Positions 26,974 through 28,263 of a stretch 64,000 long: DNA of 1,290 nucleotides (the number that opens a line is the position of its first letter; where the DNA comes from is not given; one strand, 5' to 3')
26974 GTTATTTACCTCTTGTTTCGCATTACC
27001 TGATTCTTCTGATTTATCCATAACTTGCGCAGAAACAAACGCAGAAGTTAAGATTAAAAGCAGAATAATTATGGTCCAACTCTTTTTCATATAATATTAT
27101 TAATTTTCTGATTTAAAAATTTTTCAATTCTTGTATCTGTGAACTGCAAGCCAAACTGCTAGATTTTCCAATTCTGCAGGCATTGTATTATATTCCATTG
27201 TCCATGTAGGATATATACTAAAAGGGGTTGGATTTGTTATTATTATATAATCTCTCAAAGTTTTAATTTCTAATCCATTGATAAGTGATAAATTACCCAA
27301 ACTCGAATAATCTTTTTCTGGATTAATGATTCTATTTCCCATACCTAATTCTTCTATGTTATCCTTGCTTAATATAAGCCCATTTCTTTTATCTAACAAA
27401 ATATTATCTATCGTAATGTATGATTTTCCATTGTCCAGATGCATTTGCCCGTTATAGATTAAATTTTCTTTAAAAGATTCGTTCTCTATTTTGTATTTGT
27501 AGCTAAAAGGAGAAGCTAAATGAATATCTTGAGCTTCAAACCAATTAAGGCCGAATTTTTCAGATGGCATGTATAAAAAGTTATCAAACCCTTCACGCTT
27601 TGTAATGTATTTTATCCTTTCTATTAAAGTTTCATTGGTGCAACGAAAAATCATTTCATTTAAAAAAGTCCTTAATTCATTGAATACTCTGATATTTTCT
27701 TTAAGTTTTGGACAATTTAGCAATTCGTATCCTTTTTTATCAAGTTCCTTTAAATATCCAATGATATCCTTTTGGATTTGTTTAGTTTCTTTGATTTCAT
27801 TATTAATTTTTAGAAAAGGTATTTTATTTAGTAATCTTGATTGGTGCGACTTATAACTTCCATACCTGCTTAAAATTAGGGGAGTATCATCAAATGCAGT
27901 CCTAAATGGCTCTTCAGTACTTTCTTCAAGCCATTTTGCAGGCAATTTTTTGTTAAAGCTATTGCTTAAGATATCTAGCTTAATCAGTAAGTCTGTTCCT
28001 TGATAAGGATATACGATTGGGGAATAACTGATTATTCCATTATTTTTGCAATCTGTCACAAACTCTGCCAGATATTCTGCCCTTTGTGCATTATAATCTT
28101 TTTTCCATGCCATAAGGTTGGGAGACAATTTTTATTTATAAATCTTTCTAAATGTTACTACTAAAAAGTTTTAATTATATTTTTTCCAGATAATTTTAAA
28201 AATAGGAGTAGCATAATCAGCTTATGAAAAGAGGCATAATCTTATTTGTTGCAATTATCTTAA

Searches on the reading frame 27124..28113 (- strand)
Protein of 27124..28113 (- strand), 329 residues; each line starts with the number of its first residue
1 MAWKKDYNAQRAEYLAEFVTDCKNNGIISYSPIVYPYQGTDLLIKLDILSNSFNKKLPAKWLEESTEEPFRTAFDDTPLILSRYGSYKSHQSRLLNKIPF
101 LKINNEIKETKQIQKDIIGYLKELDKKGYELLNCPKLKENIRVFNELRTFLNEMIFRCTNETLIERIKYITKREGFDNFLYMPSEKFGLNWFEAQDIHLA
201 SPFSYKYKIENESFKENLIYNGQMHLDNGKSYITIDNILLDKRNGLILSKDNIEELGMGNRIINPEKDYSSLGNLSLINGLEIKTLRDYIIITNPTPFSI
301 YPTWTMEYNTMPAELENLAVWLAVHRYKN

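Call 11: search_protein_families(library=pfam, proteins=[window:27124-28113:-], max_evalue=0.01)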
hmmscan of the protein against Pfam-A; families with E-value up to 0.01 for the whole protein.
window:27124-28113:- (329 aa): 1 family
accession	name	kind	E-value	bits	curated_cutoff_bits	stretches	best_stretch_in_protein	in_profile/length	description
PF22431.2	COG2p_C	-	2.5e-05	25.2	27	1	103-162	13-69/139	COG2p C-terminal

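Call 12: find_encoding_contigs(protein=window:27124-28113:-, flank=10000, max_places=6)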
Protein window:27124-28113:- (329 aa): 1 contig read that carries it; 1 place shown.
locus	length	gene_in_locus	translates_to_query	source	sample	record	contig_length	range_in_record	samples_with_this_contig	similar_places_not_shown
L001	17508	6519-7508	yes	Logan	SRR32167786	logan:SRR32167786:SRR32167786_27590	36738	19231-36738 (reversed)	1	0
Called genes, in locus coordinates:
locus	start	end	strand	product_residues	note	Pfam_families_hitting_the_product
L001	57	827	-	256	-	-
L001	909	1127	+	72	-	-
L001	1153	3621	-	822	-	PF03104:DNA_pol_B_exo1, PF13482:RNase_H_2 (weak), PF00136:DNA_pol_B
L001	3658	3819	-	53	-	-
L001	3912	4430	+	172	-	-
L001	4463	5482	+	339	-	PF00752:XPG_N, PF00867:XPG_I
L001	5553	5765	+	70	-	-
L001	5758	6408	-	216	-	-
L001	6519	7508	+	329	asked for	-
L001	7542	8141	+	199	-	-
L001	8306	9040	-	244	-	-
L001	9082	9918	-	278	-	-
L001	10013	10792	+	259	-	-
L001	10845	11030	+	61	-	-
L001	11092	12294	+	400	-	PF04894:Nre_N, PF04895:Nre_C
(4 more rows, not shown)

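Call 73: find_homologous_proteins(query=window:27124-28113:-, max_evalue=0.00001)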
Query window:27124-28113:- (329 aa): 1 proteins with E <= 0.00001 among 1383 candidates.
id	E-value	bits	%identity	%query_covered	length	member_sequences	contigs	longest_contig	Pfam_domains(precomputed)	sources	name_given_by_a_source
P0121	3.8e-219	744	100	100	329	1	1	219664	-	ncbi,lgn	ncbi:MAG: hypothetical protein ACOYT4_04940 [Nanoarchaeota archaeon]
